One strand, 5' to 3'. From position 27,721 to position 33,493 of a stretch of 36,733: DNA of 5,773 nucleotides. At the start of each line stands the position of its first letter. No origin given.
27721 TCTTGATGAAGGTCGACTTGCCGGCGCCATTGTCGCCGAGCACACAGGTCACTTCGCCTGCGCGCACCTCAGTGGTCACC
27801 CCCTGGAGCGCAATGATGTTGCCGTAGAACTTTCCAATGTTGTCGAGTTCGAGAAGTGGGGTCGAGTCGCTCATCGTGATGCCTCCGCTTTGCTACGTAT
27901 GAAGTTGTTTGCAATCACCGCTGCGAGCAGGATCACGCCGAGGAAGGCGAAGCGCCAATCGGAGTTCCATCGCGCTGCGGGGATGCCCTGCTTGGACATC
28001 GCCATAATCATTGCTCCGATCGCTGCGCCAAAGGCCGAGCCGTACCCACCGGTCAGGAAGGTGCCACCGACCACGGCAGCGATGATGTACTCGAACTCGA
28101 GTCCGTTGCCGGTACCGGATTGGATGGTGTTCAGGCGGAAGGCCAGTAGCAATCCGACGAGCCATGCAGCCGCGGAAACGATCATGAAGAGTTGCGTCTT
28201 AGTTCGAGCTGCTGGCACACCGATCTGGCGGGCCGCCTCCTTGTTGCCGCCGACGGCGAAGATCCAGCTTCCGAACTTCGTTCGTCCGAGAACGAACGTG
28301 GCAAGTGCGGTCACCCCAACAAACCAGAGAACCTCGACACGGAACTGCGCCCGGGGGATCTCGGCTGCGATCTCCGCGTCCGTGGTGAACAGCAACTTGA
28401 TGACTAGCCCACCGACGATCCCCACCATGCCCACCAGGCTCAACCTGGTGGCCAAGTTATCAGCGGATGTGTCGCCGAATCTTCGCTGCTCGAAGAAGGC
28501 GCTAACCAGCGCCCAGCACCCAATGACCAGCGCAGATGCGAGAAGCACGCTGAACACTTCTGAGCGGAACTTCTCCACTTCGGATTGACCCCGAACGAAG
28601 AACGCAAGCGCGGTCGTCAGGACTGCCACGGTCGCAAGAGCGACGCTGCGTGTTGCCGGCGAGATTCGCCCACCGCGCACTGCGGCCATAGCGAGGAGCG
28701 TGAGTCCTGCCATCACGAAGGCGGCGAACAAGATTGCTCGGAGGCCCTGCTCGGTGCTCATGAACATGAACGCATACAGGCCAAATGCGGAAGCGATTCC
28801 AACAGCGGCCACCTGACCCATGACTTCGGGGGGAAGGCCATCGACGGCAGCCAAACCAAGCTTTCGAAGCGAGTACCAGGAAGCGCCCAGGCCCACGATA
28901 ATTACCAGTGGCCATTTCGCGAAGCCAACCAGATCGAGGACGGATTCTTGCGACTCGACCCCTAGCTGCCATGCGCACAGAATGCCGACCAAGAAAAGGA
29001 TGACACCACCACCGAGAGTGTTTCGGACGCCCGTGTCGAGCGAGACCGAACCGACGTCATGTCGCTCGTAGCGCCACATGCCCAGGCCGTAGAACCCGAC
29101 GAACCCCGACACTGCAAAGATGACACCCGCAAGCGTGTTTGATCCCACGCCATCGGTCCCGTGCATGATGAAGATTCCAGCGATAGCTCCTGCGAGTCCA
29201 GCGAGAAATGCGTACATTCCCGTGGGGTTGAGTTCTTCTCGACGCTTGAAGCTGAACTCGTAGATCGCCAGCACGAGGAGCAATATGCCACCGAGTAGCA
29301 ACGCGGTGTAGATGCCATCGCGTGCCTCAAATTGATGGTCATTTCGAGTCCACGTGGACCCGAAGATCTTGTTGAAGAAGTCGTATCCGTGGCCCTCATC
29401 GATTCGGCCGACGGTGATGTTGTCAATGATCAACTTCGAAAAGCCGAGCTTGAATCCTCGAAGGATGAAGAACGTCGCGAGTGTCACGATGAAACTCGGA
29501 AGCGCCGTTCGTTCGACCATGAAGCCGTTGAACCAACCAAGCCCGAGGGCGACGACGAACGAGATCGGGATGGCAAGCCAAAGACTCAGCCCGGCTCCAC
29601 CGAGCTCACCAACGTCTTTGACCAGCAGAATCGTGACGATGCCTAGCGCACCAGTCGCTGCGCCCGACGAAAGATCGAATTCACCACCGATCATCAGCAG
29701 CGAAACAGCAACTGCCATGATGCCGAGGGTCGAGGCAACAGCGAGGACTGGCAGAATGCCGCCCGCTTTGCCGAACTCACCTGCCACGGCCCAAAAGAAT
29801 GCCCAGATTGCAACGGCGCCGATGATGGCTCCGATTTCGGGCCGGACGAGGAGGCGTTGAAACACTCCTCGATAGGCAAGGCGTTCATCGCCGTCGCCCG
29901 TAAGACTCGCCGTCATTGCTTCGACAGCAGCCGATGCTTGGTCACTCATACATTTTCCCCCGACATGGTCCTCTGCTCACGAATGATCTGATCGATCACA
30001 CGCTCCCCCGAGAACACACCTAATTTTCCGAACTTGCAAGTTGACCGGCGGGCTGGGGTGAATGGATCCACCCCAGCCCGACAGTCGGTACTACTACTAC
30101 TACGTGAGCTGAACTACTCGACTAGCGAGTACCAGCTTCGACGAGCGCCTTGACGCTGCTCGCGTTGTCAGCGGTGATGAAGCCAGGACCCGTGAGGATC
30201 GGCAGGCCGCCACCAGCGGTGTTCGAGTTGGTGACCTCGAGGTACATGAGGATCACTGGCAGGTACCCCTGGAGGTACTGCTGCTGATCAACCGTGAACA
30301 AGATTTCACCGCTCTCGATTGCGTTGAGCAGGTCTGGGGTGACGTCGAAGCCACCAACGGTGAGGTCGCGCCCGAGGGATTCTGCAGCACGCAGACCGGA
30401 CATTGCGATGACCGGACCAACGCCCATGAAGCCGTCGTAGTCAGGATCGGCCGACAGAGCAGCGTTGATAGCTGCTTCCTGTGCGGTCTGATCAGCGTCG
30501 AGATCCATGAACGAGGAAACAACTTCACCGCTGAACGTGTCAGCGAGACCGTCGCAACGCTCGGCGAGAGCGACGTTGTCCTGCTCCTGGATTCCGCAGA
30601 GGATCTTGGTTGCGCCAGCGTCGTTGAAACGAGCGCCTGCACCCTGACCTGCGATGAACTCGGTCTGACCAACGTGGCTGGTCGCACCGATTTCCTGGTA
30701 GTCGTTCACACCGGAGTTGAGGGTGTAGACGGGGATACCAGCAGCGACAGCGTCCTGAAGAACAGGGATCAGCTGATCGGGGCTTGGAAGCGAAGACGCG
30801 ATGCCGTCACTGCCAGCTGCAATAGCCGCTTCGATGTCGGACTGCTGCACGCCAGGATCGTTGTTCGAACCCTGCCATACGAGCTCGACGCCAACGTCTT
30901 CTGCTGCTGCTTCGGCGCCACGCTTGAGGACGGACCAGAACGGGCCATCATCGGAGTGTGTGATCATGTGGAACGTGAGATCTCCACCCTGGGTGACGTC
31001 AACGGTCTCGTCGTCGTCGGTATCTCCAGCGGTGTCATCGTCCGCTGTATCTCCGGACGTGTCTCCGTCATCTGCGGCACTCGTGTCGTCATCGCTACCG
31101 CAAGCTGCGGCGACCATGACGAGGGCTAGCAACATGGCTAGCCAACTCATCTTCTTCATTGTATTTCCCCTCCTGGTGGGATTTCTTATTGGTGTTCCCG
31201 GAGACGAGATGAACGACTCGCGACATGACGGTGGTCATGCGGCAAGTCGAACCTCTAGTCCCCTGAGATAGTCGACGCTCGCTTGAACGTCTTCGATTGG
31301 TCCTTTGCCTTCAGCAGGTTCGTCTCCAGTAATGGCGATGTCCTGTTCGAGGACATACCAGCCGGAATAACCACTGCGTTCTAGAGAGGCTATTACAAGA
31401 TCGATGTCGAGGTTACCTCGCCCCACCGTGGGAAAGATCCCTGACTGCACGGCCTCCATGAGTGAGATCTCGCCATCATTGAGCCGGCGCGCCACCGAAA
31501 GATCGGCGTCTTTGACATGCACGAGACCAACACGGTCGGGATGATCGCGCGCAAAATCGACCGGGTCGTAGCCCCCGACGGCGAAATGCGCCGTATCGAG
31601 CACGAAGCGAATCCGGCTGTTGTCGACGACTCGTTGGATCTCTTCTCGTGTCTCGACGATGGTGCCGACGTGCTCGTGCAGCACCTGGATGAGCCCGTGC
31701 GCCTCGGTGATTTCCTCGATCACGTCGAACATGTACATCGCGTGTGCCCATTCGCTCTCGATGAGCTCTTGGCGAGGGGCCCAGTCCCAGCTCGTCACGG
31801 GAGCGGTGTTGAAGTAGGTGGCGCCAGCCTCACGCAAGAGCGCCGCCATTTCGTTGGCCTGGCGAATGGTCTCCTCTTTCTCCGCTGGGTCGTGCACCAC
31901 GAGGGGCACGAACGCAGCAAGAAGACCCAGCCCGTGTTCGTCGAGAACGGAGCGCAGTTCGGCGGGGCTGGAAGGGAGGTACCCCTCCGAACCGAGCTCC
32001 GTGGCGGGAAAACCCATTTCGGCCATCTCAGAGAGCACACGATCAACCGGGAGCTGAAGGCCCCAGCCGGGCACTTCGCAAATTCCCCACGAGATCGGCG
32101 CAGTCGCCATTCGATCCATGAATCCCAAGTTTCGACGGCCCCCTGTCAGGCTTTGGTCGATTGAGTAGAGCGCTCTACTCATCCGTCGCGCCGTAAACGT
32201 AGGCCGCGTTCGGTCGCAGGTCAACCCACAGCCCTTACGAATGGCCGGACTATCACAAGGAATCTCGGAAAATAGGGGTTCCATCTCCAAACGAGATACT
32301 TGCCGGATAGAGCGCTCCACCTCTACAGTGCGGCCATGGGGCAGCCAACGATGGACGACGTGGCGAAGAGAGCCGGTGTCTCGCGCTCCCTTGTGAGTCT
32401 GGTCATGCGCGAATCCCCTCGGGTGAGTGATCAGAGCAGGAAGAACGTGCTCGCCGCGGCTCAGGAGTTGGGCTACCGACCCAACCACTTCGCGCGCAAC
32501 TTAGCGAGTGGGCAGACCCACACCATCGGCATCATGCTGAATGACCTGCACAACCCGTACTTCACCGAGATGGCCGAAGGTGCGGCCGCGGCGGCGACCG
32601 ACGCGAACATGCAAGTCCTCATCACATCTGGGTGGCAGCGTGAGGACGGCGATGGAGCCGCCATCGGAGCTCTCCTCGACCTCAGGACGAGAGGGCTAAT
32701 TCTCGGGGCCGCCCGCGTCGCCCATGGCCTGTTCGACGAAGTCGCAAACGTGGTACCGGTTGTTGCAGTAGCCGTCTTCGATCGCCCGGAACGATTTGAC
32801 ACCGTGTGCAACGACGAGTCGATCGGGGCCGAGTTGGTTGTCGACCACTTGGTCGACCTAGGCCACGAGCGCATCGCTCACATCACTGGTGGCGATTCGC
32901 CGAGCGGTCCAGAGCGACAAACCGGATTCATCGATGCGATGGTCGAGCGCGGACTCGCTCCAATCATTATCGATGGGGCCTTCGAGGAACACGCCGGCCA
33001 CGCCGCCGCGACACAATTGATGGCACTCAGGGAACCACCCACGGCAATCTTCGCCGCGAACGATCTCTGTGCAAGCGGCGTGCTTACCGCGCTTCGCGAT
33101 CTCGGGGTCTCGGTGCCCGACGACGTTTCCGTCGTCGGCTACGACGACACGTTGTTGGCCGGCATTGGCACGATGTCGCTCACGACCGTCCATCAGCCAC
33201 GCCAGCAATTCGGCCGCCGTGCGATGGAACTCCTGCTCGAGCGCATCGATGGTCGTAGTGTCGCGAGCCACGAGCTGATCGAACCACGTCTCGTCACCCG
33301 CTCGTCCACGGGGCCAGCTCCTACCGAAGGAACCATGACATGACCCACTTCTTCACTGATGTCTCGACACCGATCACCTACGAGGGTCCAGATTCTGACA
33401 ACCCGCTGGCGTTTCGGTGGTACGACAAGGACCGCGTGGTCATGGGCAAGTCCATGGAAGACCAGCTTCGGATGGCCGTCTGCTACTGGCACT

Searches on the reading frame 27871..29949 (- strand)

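Call 7: search_protein_families(library=pfam, proteins=[window:27871-29949:-], max_evalue=0.001)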
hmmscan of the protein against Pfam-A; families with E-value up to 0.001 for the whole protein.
window:27871-29949:- (692 aa): 1 family
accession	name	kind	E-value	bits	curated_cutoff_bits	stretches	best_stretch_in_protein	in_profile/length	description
PF02653.21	BPD_transp_2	-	2.1e-34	119.4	26.8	2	382-678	32-269/269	Branched-chain amino acid transport system / permease component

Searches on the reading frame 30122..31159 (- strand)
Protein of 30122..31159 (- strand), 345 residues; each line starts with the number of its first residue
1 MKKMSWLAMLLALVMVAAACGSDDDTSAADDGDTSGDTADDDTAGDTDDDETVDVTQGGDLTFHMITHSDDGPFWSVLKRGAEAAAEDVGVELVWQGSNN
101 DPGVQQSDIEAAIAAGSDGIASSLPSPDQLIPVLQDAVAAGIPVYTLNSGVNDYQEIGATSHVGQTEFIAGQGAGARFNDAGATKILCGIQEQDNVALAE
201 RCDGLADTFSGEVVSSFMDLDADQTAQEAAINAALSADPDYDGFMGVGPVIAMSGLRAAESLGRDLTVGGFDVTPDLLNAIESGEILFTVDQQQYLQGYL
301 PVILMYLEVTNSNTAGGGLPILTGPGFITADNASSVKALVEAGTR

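Call 7: search_protein_families(library=pfam, proteins=[window:30122-31159:-], max_evalue=0.001)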
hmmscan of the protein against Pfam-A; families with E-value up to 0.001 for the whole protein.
window:30122-31159:- (345 aa): 2 families
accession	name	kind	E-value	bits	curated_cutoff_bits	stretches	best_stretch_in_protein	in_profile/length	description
PF13407.12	Peripla_BP_4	-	6.3e-38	131.2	35.1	1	65-306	3-251/258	Periplasmic binding protein domain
PF00532.27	Peripla_BP_1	-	1.3e-07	31.8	22.2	1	65-266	6-207/281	Periplasmic binding proteins and sugar binding domain of LacI family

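Call 78: search_solved_structures(query=window:30122-31159:-, max_evalue=1e-10)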
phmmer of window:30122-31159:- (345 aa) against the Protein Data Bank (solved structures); distinct sequences matched with E-value up to 1e-10: 22.
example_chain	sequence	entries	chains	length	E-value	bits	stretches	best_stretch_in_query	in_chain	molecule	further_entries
4ru1_A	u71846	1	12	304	6.7e-56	193.1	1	60-345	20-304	Monosaccharide ABC transporter substrate-binding protein, CUT2 family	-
2qvc_A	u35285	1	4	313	1.3e-24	90.3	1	71-307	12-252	Sugar ABC transporter, periplasmic sugar-binding protein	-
2h3h_A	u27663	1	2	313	1.5e-24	90.2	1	72-307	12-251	Sugar ABC transporter, periplasmic sugar-binding protein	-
3c6q_B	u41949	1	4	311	4.5e-24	88.5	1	72-307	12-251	Sugar ABC transporter, periplasmic sugar-binding protein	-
6gq0_A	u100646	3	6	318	1.1e-15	61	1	59-322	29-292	Putative sugar binding protein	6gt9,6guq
5ibq_A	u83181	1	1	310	1.1e-15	60.9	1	64-336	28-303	Probable ribose ABC transporter, substrate-binding protein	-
4ry0_A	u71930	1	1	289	1.4e-15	60.6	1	64-336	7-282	Probable ribose ABC transporter, substrate-binding protein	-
7x0g_A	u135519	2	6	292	7.3e-15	58.3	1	63-333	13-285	CbpA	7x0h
2ioy_A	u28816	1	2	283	1e-14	57.8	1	65-303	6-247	Periplasmic sugar-binding protein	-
3rot_A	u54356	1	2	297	1.9e-14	56.9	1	63-306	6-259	ABC sugar transporter, periplasmic sugar binding protein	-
5er3_A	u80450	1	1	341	1e-13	54.5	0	59-216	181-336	Sugar ABC transporter, periplasmic sugar-binding protein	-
4zjp_A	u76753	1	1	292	7.6e-13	51.6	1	65-302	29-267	Monosaccharide-transporting ATPase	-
5hqj_A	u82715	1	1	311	1.4e-12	50.8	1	72-335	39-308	Periplasmic binding protein/LacI transcriptional regulator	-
5dkv_A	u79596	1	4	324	2.2e-12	50.1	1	72-334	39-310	ABC transporter substrate binding protein (Ribose)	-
5hsg_A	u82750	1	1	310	6.6e-12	48.6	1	62-334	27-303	Putative ABC transporter, nucleotide binding/ATPase protein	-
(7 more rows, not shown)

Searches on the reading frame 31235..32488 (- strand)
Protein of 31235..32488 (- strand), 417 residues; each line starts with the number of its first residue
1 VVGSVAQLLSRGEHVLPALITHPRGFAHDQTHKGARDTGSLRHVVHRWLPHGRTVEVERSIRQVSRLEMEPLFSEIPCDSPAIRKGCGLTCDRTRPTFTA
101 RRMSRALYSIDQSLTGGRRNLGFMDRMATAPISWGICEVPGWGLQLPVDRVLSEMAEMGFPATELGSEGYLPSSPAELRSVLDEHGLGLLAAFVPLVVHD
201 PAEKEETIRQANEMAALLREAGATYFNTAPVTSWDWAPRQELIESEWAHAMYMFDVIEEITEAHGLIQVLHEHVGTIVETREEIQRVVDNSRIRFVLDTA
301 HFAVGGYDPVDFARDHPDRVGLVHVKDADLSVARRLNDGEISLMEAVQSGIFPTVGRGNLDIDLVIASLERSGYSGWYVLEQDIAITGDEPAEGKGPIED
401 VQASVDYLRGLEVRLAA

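Call 7: search_protein_families(library=pfam, proteins=[window:31235-32488:-], max_evalue=0.001)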
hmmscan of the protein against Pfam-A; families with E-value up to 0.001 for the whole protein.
window:31235-32488:- (417 aa): 1 family
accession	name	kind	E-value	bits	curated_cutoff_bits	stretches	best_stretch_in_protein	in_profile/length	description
PF01261.30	AP_endonuc_2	-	4.1e-22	79.5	31.1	1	154-396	3-234/249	Xylose isomerase-like TIM barrel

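Call 34: search_protein_families(library=ncbifam, proteins=[window:31235-32488:-], max_evalue=0.00001)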
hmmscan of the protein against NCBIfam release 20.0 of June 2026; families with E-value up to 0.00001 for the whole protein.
window:31235-32488:- (417 aa): 1 family
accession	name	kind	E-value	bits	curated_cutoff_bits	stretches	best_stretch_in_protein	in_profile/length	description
TIGR04379.1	myo_inos_iolE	equivalog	1.9e-46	159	290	1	126-383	3-269/290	myo-inosose-2 dehydratase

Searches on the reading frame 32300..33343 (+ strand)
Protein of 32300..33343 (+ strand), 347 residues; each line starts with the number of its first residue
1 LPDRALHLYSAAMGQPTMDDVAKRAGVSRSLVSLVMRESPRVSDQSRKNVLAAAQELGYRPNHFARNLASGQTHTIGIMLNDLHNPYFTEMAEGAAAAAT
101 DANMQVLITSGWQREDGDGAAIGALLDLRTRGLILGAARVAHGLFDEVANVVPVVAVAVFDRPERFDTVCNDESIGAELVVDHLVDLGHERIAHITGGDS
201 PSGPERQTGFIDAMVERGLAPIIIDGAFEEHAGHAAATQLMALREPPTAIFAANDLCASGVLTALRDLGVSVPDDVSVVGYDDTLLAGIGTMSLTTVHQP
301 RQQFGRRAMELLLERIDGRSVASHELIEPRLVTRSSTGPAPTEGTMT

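Call 7: search_protein_families(library=pfam, proteins=[window:32300-33343:+], max_evalue=0.001)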
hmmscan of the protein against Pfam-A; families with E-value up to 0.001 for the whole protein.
window:32300-33343:+ (347 aa): 4 families
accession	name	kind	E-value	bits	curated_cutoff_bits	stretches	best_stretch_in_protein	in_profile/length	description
PF13377.12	Peripla_BP_3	-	3e-39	135.2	26.5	1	181-337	1-167/167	Periplasmic binding protein-like domain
PF00532.27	Peripla_BP_1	-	4.1e-26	92.5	22.2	1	73-320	1-266/281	Periplasmic binding proteins and sugar binding domain of LacI family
PF00356.27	LacI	-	6.5e-16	58.3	27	1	17-62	1-46/46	Bacterial regulatory proteins, lacI family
PF13407.12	Peripla_BP_4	-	6e-10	39.5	35.1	1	76-319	1-257/258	Periplasmic binding protein domain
